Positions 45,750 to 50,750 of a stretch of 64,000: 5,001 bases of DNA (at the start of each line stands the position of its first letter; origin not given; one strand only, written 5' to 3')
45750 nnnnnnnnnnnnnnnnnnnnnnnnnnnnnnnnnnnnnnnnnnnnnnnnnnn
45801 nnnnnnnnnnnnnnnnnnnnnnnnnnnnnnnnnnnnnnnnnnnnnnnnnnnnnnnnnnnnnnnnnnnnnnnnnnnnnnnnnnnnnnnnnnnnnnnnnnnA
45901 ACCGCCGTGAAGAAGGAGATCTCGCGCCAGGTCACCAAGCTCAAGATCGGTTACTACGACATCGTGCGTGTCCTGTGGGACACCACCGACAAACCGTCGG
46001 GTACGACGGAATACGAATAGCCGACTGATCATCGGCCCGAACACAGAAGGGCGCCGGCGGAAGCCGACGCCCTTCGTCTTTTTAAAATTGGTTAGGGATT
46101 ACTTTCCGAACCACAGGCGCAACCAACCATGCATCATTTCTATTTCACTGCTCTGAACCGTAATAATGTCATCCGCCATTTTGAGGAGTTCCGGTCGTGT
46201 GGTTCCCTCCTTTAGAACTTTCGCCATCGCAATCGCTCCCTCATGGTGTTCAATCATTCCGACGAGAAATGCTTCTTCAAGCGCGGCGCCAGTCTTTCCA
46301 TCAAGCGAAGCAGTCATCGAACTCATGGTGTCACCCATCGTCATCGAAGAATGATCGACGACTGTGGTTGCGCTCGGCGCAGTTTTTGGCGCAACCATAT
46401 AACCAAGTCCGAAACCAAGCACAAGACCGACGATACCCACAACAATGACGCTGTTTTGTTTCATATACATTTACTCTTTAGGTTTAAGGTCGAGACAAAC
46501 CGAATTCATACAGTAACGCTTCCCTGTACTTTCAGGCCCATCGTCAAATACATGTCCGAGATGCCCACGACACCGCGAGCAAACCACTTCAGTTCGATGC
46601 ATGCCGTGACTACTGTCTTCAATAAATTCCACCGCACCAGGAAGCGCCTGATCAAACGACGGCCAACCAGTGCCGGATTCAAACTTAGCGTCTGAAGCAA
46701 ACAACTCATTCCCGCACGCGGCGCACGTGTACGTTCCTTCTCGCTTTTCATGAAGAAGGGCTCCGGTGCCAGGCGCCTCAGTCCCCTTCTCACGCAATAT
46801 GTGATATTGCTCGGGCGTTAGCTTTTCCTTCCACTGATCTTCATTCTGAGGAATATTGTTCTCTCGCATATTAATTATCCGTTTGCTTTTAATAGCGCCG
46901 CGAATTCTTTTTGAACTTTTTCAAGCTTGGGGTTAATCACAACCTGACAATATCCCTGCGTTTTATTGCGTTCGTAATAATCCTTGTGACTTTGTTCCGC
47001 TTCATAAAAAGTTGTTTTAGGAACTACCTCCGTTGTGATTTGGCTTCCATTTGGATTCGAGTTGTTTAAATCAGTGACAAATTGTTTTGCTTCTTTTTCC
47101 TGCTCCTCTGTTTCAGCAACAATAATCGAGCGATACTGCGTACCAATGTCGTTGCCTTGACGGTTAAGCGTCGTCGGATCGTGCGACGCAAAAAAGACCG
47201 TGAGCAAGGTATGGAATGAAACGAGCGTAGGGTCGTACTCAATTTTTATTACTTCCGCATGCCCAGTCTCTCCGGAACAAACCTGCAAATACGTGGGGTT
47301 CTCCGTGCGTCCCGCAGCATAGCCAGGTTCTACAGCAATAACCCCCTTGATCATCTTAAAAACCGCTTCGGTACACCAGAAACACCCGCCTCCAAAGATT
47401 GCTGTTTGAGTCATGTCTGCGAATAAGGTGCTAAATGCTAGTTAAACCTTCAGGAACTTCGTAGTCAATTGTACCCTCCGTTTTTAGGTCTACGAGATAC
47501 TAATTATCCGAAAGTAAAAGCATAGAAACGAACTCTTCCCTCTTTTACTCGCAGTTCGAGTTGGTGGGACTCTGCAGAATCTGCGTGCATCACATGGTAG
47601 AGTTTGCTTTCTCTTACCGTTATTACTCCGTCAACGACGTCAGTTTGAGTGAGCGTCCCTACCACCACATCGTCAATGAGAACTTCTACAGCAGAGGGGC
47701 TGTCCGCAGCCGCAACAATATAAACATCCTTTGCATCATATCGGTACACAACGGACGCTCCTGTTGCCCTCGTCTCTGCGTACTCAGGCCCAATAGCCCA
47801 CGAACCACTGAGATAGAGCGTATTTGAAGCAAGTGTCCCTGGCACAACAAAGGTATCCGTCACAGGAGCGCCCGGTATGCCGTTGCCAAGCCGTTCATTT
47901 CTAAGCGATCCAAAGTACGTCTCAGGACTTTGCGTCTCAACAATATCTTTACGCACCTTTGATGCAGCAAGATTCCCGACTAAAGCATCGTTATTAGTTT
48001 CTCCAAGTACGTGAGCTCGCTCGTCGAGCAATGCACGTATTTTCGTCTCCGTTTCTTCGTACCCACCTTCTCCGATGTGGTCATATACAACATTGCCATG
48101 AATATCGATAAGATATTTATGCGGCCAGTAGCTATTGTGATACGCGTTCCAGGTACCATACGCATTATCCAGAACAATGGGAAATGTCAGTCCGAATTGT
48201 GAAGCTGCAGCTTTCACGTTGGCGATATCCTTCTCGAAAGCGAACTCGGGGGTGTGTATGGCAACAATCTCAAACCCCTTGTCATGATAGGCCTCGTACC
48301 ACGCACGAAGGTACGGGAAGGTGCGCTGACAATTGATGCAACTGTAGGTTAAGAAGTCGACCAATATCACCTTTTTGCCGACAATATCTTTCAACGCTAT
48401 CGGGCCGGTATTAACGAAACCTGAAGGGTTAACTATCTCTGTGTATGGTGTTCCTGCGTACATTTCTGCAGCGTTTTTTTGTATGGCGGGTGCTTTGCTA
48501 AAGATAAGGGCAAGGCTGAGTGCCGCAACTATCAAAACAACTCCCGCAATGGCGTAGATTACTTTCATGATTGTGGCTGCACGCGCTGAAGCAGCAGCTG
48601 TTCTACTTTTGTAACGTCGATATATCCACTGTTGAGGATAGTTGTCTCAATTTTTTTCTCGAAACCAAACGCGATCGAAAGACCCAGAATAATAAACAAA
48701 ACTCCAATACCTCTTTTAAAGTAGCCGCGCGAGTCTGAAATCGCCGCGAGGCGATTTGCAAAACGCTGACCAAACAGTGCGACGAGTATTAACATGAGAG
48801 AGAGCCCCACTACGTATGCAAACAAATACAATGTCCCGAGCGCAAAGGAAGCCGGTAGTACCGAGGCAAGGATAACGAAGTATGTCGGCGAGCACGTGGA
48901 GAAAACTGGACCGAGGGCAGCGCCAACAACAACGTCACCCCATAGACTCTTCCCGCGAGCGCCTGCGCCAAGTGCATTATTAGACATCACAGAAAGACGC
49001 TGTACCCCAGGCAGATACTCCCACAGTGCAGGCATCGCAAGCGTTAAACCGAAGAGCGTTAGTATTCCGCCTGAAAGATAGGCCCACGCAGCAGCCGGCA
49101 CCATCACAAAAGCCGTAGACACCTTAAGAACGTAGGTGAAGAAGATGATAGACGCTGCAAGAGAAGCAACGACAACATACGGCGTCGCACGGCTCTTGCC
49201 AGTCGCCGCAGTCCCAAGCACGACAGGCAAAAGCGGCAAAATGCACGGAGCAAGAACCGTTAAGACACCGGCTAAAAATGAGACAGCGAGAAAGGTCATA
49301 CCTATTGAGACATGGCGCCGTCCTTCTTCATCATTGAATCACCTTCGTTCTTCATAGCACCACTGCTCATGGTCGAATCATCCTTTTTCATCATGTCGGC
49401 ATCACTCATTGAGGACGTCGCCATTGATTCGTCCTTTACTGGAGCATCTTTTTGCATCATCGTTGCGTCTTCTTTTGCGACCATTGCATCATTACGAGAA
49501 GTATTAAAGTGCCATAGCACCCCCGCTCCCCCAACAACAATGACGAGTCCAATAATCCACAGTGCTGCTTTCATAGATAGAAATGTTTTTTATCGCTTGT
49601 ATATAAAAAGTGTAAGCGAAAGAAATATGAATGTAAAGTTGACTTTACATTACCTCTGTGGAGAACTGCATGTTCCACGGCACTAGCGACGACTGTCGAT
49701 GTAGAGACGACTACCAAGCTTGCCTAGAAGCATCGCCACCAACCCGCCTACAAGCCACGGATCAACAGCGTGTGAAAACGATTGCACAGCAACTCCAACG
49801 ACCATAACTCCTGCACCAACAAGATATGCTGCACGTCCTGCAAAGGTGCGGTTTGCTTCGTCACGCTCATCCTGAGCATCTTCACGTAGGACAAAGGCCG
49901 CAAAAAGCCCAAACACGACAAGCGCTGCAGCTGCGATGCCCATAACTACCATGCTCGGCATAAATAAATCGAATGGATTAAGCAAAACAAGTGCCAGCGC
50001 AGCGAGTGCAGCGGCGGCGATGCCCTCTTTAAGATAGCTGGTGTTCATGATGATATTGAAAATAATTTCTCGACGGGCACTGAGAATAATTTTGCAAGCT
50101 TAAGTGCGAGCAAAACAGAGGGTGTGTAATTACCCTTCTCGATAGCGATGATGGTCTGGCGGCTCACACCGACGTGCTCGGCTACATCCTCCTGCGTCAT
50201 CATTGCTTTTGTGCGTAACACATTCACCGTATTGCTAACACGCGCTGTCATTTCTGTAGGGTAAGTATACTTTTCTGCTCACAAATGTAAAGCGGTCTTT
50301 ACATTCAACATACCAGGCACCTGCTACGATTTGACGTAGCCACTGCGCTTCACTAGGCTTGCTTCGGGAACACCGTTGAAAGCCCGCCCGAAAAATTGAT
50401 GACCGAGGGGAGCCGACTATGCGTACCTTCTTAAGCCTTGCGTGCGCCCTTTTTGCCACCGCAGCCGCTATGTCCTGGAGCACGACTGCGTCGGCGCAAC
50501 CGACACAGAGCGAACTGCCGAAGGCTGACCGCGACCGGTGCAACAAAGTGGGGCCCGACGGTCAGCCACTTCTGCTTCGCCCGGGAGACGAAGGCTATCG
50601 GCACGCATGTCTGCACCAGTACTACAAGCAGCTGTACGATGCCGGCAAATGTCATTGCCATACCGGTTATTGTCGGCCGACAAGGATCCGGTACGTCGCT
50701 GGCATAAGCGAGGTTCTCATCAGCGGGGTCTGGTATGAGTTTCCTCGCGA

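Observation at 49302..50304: Duplicated 20-bp palindrome links an XRE regulator and its membrane partner to a Met-rich peptide and the Msr/CcdA operon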

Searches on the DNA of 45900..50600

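Call 52: search_rna_families(source=window, start=45900, end=50600, threshold=evalue, max_evalue=1)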
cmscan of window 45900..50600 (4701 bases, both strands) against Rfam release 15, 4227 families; matches with E-value up to 1: 3.
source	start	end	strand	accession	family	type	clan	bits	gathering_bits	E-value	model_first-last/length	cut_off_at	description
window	45989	46082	+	RF02353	BjrC68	Gene; sRNA;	-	21.8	39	0.022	1-82/82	no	Bradyrhizobiaceae sRNA BjrC68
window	46046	46075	-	RF00084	CsrC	Gene; sRNA;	CL00106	19.6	61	0.0068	212-241/255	no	CsrC RNA family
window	49304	49363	-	RF01134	sR30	Gene; snRNA; snoRNA; CD-box;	-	18.7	38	0.19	1-57/57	no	Small nucleolar RNA sR30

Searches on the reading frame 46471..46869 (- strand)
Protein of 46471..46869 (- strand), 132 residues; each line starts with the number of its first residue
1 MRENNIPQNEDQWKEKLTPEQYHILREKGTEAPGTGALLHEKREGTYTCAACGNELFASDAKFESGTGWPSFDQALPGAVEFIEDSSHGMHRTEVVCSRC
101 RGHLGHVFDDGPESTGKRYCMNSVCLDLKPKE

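Call 4: search_protein_families(library=pfam, proteins=[window:46471-46869:-], max_evalue=0.01)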
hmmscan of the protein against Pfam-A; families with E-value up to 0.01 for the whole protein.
window:46471-46869:- (132 aa): 4 families
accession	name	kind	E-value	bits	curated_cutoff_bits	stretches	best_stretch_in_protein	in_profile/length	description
PF01641.26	SelR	-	5.6e-50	168.6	24.9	1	17-130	1-116/116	SelR domain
PF24046.1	At4g08330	-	1.7e-05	25.3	27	1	90-117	74-101/129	At4g08330 beta-tent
PF10058.14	Zn_ribbon_10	-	0.001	19.2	24.2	0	85-122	13-49/54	ER junction formation factor lunapark, zinc ribbon finger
PF08271.17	Zn_Ribbon_TF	-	0.0094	15.9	29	0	41-56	14-29/43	TFIIB zinc-binding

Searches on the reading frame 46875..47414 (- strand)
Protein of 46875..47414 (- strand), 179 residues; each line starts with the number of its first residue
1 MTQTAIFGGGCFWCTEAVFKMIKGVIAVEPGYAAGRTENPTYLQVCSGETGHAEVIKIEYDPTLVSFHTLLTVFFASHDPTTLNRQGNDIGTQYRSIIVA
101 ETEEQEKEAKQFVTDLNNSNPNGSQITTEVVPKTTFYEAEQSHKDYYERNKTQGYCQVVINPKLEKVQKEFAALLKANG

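Call 4: search_protein_families(library=pfam, proteins=[window:46875-47414:-], max_evalue=0.01)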
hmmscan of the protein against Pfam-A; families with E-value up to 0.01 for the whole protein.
window:46875-47414:- (179 aa): 1 family
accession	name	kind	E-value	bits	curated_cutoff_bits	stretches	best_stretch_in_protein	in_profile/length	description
PF01625.27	PMSR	-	7.1e-62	208.6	23.7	1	4-157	1-153/153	Peptide methionine sulfoxide reductase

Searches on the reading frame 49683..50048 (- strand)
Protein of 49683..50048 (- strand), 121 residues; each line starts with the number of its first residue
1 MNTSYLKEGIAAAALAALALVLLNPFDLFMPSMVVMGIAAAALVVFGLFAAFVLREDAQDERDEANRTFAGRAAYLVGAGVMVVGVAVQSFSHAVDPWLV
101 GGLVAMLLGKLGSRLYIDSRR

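Call 4: search_protein_families(library=pfam, proteins=[window:49683-50048:-], max_evalue=0.01)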
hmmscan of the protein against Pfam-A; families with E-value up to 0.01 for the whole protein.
window:49683-50048:- (121 aa): 3 families
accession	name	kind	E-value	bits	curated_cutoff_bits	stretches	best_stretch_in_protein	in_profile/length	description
PF06779.20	MFS_4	-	0.00058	19.8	26.3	1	6-108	63-163/364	Uncharacterised MFS-type transporter YbfB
PF16327.10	CcmF_C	-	0.0027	17.4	28.7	1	10-90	111-197/323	Cytochrome c-type biogenesis protein CcmF C-terminal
PF24961.1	NfeD_membrane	-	0.0036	17.8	26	1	9-85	48-111/119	NfeD integral membrane domain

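Call 19: find_homologous_proteins(query=window:49683-50048:-)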
Query window:49683-50048:- (121 aa): 12 proteins with E <= 0.001 among 5964 candidates.
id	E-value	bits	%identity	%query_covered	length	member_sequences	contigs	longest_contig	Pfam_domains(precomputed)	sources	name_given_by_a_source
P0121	8.4e-68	243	100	100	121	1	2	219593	-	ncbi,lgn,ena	-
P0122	2.2e-32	129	50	93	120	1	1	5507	PF09946.15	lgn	-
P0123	1.1e-29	121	50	98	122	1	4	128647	PF09946.15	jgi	jgi:uncharacterized membrane protein YiaA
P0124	2.3e-28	116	50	97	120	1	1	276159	-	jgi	jgi:hypothetical protein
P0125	1.6e-27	114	48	95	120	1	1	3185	PF09946.15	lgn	-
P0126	6.7e-26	108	49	99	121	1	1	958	-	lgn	-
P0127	2.6e-23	100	49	72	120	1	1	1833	-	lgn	-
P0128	4.1e-23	99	44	94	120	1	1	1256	PF14340.13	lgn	-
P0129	5.7e-23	99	48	79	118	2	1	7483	-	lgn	-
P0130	5.2e-20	90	45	86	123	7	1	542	-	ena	-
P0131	2.3e-15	75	38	93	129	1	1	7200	-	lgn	-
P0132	1.8e-13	68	37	80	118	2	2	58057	-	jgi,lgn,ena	jgi:hypothetical protein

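Call 20: search_protein_families(library=ncbifam, proteins=[window:49683-50048:-], max_evalue=0.01)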
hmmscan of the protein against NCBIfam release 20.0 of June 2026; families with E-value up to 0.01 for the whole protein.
window:49683-50048:- (121 aa): 0 families

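Call 47: search_protein_families(library=pfam, alignment_id=A3, max_evalue=0.01)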
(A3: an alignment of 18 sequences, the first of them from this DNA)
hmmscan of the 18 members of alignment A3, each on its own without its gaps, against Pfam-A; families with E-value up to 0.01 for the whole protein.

A. member 1, seq(121 aa): 3 families
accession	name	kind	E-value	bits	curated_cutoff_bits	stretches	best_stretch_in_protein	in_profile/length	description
PF06779.20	MFS_4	-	0.00058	19.8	26.3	1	6-108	63-163/364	Uncharacterised MFS-type transporter YbfB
PF16327.10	CcmF_C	-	0.0027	17.4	28.7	1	10-90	111-197/323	Cytochrome c-type biogenesis protein CcmF C-terminal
PF24961.1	NfeD_membrane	-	0.0036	17.8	26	1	9-85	48-111/119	NfeD integral membrane domain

B. families by the number of members that match (of 18 scanned): 22 families
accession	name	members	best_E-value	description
PF09925.14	DUF2157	2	0.00018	Predicted membrane protein (DUF2157)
PF11377.13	DUF3180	2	0.00024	Protein of unknown function (DUF3180)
PF01027.25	Bax1-I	2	0.00028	Inhibitor of apoptosis-promoting Bax1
PF07695.17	7TMR-DISM_7TM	2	0.00092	7TM diverse intracellular signalling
PF01757.29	Acyl_transf_3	1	1.3e-05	Acyltransferase domain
PF04247.17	SirB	1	8.2e-05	Invasion gene expression up-regulator, SirB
PF06779.20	MFS_4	1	0.00058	Uncharacterised MFS-type transporter YbfB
PF13664.11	DUF4149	1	0.0016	Domain of unknown function (DUF4149)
PF13571.11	DUF4133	1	0.0021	Domain of unknown function (DUF4133)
PF16327.10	CcmF_C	1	0.0027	Cytochrome c-type biogenesis protein CcmF C-terminal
PF12670.12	DUF3792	1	0.0033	Protein of unknown function (DUF3792)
PF01545.26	Cation_efflux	1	0.0033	Cation efflux family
PF24961.1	NfeD_membrane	1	0.0036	NfeD integral membrane domain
PF11239.13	DUF3040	1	0.004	Protein of unknown function (DUF3040)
PF14351.11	DUF4401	1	0.0045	Domain of unknown function (DUF4401)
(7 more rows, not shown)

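Call 55: predict_structure(alignment_id=A4)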
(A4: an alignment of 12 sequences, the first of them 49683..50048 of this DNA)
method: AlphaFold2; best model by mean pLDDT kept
length: 121 residues; sequences in the alignment: 12
mean_pLDDT: 84.2   pTM: 0.75
mean pLDDT of the five models: 84.2, 83.9, 72.8, 67.0, 64.9
residues with pLDDT >= 90: 44; 70-90: 61; 50-70: 15; < 50: 1
segments of 3 or more residues with pLDDT < 50: none
pLDDT, mean of each block of 10 residues (from residue 1): 74 91 88 90 90 72 67 88 91 89 91 82 59
secondary structure, 60 per line:
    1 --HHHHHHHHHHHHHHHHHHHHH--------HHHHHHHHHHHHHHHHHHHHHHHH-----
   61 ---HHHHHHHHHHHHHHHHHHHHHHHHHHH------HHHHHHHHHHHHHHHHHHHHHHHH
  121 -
elements in order: H3-23 H32-55 H64-90 H97-120

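Call 57: fold_search(model_id=the predicted structure, library=pdb)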
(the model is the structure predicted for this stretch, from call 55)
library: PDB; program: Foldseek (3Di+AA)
matches with E <= 10: 209; with E <= 0.001: 0
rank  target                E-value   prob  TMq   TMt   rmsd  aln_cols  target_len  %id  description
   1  8xma_B                5.6e-01  0.60  0.45  0.23   6.4       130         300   20  Cryo-EM structure of human ZnT1 WT, in the presence of zinc, determined in an outward-facing conformation (released 2024-10-30)
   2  9kup_B                9.2e-01  0.38  0.40  0.38   7.2       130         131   14  Crystal structure of MCP2201LBD (released 2025-10-22)
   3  2b0h_MODEL_1_A        1.1e+00  0.57  0.50  0.45   7.5       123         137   15  Solution structure of VBS3 fragment of talin (released 2006-01-17)
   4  4k0d_A                1.1e+00  0.38  0.44  0.40   5.7       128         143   15  Periplasmic sensor domain of sensor histidine kinase, Adeh_2942 (released 2013-06-12)
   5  6xpd_A                1.4e+00  0.44  0.44  0.22   6.0       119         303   12  Cryo-EM structure of human ZnT8 double mutant - D110N and D224N, determined in outward-facing conformation (released 2020-08-05)
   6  6dg6_D                1.4e+00  0.66  0.49  0.58   6.3       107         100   13  Structure of a de novo designed Interleukin-2/Interleukin-15 mimetic (released 2019-01-16)
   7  2kk1_MODEL_1_A        1.4e+00  0.28  0.34  0.32   6.5       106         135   13  Solution structure of C-terminal Domain of Tyrosine-protein kinase ABL2 from Homo sapiens, Northeast Structura (released 2009-08-11)
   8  1k40                  1.5e+00  0.47  0.54  0.53   5.7       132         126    6  crystal structure of the FAT domain of focal adhesion kinase (released 2002-02-06)
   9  3mfn_A                1.5e+00  0.41  0.47  0.46   7.4       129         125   14  Dfer_2879 protein of unknown function from Dyadobacter fermentans (released 2010-04-14)
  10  6xpf_B                1.5e+00  0.30  0.40  0.22   6.3       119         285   14  Cryo-EM structure of human ZnT8 WT, in the absence of zinc, determined in heterogeneous conformations- one subunit in  (released 2020-08-05)
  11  8xma_A                1.7e+00  0.11  0.28  0.18   7.8       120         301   19  Cryo-EM structure of human ZnT1 WT, in the presence of zinc, determined in an outward-facing conformation (released 2024-10-30)
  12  9tau                  1.8e+00  0.57  0.55  0.55   4.8       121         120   10  De novo photoenzyme variant ABLE-E116C-TXT V111H-L53A (photoABLE2 precursor) in complex with substrate (released 2026-03-25)
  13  7jro_c                1.8e+00  0.35  0.49  0.27   5.1       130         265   11  Plant Mitochondrial complex IV from Vigna radiata (released 2021-01-20)
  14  6s18_B                1.9e+00  0.63  0.59  0.55   4.6       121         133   12  Ligand binding domain of the P. putida receptor PcaY_PP in complex with glycerol (released 2020-10-21)
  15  5z62_C                1.9e+00  0.44  0.53  0.28   4.8       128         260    7  Structure of human cytochrome c oxidase (released 2019-02-27)
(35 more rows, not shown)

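Call 66: search_protein_representatives(alignment_id=A4)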
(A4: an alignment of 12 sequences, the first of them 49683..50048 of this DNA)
Query: 12 sequences, 120 profile positions. Proteins with E-value up to 0.001 (for the whole library): 547; up to 1e-10: 463; up to 1e-30: 74. The best 150 are listed.
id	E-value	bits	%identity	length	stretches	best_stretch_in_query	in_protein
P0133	9.3e-44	164.2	-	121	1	1-117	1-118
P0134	2.1e-41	156.6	-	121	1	1-117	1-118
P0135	2.2e-40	153.3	-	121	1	1-116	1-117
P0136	2.2e-40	153.3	-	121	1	1-118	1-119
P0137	1.4e-39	150.8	-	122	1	1-118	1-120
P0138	1.2e-38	147.7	-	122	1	1-117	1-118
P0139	1.7e-38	147.3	-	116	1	6-118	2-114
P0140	8.7e-38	145.0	-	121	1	1-119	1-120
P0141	1.1e-37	144.7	-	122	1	1-118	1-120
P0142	1.1e-37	144.7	-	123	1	1-119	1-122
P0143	2.1e-37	143.7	-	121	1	3-119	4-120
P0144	2.6e-37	143.4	-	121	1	1-119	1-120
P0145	4.5e-37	142.7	-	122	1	4-117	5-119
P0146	4.7e-37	142.6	-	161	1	5-117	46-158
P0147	5.6e-37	142.4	-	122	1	1-119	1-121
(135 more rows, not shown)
